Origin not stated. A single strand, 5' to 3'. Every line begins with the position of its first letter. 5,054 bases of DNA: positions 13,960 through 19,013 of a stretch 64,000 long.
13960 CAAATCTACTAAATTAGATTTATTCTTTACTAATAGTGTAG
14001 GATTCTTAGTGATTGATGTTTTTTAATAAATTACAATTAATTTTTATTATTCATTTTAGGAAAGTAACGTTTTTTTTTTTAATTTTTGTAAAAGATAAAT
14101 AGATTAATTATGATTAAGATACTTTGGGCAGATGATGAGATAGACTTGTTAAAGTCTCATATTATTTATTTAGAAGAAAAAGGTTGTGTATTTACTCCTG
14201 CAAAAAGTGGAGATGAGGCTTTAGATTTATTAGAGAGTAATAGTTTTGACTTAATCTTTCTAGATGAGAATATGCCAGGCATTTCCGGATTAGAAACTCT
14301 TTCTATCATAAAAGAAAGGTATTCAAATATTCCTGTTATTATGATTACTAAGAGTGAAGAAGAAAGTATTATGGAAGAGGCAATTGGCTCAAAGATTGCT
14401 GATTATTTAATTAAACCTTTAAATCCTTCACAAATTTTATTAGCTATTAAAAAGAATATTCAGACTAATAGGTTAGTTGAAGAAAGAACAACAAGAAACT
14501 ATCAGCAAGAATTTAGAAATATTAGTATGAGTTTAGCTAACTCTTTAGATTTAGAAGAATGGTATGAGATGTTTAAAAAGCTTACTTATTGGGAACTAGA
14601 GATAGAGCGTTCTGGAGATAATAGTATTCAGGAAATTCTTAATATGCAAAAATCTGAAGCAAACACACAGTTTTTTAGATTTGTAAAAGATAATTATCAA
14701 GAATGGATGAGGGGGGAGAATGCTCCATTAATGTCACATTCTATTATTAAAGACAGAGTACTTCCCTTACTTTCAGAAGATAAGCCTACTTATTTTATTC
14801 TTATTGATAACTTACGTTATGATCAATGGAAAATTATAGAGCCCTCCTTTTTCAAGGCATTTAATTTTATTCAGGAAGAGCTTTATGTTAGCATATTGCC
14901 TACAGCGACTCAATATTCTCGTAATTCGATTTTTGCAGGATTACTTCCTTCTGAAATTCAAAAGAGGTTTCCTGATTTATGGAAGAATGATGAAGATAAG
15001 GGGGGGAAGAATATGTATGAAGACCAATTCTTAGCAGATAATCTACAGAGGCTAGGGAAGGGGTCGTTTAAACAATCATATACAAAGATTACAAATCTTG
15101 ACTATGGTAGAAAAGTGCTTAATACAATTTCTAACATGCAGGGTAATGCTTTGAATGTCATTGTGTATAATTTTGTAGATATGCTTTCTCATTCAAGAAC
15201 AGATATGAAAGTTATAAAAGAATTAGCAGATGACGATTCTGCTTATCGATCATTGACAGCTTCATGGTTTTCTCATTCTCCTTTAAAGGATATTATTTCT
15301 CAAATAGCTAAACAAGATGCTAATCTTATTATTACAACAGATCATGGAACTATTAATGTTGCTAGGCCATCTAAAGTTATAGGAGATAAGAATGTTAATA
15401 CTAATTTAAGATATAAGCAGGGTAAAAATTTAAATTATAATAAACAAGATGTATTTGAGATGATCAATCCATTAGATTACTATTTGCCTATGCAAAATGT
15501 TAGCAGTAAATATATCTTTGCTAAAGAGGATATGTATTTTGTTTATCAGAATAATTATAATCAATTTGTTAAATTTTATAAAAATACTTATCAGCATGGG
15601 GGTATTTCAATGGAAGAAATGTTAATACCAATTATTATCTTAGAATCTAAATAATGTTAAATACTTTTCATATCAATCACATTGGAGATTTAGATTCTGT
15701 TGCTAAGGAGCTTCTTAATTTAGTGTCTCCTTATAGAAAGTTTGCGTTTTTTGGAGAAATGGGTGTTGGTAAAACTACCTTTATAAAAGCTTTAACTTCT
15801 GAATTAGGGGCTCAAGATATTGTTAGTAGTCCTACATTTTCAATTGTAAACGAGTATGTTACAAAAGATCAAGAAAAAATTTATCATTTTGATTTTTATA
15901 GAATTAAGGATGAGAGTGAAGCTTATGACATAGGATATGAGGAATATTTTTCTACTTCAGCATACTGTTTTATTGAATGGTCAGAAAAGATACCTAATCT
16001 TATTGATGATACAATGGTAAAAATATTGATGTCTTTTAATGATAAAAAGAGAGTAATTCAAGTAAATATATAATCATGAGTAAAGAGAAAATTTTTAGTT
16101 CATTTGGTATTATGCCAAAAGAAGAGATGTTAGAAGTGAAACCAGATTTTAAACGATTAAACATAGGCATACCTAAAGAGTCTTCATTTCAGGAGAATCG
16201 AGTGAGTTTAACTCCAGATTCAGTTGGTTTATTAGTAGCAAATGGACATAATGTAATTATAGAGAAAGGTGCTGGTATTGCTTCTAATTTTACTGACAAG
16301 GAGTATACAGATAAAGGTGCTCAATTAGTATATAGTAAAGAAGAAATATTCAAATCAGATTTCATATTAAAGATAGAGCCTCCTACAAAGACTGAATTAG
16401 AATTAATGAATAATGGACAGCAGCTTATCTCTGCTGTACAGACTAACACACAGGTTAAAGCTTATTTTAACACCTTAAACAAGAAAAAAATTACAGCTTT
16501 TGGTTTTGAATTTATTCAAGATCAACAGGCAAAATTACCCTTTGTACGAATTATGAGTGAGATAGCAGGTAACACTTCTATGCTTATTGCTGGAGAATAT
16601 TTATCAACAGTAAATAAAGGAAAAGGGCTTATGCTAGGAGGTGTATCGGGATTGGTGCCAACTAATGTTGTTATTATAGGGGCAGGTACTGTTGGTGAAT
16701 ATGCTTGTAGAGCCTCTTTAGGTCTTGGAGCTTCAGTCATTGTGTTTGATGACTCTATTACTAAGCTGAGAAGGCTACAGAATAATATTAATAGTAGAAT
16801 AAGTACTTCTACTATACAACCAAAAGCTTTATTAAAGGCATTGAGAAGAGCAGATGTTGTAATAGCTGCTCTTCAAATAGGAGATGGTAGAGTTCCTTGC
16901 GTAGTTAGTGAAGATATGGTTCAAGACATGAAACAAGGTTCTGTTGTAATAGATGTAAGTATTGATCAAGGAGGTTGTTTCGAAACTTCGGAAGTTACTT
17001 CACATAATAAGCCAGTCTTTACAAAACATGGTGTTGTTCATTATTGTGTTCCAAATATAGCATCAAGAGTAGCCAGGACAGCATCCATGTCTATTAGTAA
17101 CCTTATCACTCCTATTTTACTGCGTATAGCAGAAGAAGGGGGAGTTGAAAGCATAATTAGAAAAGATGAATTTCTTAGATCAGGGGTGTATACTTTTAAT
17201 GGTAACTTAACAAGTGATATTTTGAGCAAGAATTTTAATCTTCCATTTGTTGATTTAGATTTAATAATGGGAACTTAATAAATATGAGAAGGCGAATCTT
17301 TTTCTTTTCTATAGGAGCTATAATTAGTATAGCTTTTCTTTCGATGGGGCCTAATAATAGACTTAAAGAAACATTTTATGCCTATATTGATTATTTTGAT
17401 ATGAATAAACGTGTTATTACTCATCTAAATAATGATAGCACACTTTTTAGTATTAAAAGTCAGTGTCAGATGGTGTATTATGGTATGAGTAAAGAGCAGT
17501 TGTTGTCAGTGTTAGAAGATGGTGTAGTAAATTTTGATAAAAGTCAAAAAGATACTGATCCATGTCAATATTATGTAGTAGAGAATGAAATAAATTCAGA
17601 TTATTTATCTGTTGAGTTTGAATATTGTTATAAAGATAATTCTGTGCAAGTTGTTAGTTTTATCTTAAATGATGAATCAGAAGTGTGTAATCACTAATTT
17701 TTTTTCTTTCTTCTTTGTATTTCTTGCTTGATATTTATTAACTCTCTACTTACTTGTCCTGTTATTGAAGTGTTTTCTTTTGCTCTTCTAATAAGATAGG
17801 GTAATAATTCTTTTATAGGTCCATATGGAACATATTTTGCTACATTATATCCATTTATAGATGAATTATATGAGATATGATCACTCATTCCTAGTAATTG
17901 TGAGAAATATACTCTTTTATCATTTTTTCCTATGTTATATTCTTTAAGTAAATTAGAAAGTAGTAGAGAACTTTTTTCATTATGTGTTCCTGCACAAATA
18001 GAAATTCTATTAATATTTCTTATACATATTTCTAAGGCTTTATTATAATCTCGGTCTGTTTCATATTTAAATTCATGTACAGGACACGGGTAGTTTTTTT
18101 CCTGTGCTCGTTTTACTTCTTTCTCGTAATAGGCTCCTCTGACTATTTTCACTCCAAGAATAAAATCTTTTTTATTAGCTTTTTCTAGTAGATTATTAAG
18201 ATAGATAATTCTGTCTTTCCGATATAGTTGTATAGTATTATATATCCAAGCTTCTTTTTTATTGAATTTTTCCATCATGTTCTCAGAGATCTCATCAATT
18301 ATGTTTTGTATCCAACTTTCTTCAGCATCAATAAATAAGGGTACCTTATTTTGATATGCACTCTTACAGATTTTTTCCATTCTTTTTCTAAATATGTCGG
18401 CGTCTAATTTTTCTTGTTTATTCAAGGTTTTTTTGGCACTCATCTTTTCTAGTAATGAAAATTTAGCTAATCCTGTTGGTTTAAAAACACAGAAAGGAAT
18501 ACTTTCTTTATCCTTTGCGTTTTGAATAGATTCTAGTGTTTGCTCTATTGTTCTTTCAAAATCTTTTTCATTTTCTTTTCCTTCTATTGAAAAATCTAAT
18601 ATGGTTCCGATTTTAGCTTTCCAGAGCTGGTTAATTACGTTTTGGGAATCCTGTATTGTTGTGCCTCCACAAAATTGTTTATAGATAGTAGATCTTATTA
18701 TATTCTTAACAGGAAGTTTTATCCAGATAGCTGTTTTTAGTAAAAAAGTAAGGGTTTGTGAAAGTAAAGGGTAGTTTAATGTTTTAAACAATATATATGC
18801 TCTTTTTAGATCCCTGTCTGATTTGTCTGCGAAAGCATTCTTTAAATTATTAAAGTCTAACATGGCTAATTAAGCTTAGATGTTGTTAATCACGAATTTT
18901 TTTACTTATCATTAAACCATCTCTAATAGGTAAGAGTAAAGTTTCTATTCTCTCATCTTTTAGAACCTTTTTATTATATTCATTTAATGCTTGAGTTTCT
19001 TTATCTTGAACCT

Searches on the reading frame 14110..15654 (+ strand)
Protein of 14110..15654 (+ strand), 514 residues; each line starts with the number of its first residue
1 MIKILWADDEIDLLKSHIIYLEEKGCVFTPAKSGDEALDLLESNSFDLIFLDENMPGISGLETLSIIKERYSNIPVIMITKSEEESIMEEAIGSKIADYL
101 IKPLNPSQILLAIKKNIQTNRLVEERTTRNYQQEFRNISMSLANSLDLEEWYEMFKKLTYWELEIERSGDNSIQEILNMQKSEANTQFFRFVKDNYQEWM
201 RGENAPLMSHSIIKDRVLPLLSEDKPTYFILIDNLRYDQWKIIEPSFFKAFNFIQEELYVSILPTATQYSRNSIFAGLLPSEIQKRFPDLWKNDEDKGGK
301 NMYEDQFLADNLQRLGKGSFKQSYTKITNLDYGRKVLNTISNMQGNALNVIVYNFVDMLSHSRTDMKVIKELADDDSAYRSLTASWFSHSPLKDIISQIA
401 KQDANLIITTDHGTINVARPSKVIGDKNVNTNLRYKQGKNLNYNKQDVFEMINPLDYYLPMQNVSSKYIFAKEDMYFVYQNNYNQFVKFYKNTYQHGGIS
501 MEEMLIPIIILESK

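Call 45: search_protein_families(library=ncbifam, proteins=[window:14110-15654:+], max_evalue=0.00001)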
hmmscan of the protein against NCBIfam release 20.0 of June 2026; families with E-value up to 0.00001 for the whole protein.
window:14110-15654:+ (514 aa): 74 families (the best 25 are shown)
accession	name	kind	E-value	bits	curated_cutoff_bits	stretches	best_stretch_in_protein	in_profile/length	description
NF052313.1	T9SS_RR_PorX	equivalog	3.5e-240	798.1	300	1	3-514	2-513/513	T9SS response regulator signal transducer PorX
NF033449.0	BREX_PglZ_3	exception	2.6e-24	85.5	250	1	96-510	247-640/642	BREX-3 system phosphatase PglZ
NF053512.1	nitric_RR_NosR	exception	1.3e-17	64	400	1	4-140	1-138/422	response regulator c-di-GMP phosphodiesterase, NosR family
NF045505.1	RR_RssB_Pseudo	equivalog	1.7e-16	60.3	700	1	3-148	7-151/394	two-component system response regulator RssB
NF047793.1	ResRegPgtA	equivalog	2.3e-15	56.3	650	1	3-134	7-136/414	two-component system response regulator PgtA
NF007935.0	PRK10651.1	equivalog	2.8e-15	56.1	250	1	17-136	24-143/216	two-component system response regulator NarL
NF033117.2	vanR_ACDEGLN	exception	7.7e-15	55.1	350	1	4-140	1-136/226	VanR-ABDEGLN family response regulator transcription factor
NF033120.0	vanR_FM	exception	2.5e-14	53.5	460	1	2-142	4-144/231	vancomycin resistance response regulator transcription factor, VanR-F/VanR-M family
NF041946.1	LuxO_transreg_Vib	equivalog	2.9e-14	52.7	800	1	28-152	23-146/463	quorum-sensing sigma-54 dependent transcriptional regulator LuxO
NF053854.1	RespRegPhoBBctds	equivalog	9.5e-14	51.3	270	1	4-142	1-142/225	two-component system response regulator PhoB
NF008469.0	PRK11361.1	equivalog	1.8e-13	50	714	1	3-126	6-129/461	acetoacetate metabolism transcriptional regulator AtoC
NF007005.1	PRK09468.1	equivalog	4.8e-13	49.1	331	1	3-137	5-141/237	osmolarity response regulator transcription factor OmpR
NF051870.1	NAssimRespRegNtrX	equivalog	5.5e-13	48.6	600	1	2-134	2-136/452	nitrogen assimilation response regulator NtrX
NF012227.0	AdeR_RR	equivalog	2e-12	47.1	340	1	4-140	14-147/239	efflux system response regulator transcription factor AdeR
NF007135.0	PRK09581.1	equivalog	2e-12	46.7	474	1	29-135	30-138/457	PleD family two-component system response regulator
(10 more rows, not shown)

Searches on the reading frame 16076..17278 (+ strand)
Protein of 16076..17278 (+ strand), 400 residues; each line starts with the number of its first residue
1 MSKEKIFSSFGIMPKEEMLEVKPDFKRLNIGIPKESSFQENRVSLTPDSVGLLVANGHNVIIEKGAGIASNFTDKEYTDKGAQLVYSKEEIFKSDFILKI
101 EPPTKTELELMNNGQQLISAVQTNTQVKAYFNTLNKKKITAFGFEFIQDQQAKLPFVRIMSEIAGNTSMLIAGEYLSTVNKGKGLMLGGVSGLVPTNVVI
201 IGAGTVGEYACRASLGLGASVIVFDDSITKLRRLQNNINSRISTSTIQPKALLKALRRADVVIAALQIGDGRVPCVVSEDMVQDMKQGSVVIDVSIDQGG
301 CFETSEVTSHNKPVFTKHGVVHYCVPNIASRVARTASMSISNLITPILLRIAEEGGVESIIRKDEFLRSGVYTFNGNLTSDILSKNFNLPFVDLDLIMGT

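Call 62: search_protein_families(library=ncbifam, proteins=[window:16076-17278:+], max_evalue=1e-8)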
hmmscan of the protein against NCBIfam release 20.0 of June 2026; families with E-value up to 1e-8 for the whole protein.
window:16076-17278:+ (400 aa): 3 families
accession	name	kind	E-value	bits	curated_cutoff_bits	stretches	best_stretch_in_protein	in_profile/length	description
TIGR00518.1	alaDH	equivalog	3.5e-96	322.3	391.85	1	29-394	2-365/370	alanine dehydrogenase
NF006942.0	PRK09424.1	equivalog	7.5e-47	160.2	383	2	29-226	2-196/510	Re/Si-specific NAD(P)(+) transhydrogenase subunit alpha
TIGR00561.1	pntA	equivalog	1.6e-37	129.3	444.4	1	30-226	2-195/511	Re/Si-specific NAD(P)(+) transhydrogenase subunit alpha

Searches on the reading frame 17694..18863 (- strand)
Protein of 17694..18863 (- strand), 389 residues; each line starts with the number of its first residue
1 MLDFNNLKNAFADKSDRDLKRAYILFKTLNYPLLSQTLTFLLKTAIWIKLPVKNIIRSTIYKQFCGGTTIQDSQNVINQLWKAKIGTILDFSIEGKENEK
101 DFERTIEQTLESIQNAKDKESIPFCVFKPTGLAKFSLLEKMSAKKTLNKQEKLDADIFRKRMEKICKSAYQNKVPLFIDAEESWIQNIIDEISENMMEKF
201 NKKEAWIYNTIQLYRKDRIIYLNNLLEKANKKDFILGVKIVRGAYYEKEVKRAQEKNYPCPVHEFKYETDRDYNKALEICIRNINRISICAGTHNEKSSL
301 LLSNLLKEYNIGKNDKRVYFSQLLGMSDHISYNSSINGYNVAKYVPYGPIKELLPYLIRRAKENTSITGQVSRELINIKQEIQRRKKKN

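Call 62: search_protein_families(library=ncbifam, proteins=[window:17694-18863:-], max_evalue=1e-8)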
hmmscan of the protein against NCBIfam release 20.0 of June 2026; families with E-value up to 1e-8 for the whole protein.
window:17694-18863:- (389 aa): 3 families
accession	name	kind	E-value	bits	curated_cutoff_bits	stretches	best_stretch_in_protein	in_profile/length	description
NF008869.0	PRK11904.1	equivalog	2.4e-27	95.2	747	1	59-372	175-481/1042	bifunctional proline dehydrogenase/L-glutamate gamma-semialdehyde dehydrogenase PutA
NF008772.0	PRK11809.1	equivalog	7.3e-12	43.7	1750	1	61-373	256-569/1318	trifunctional transcriptional regulator/proline dehydrogenase/L-glutamate gamma-semialdehyde dehydrogenase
NF045947.1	ProDh_Thermus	equivalog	6.4e-09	35.4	500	0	58-375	29-304/307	proline dehydrogenase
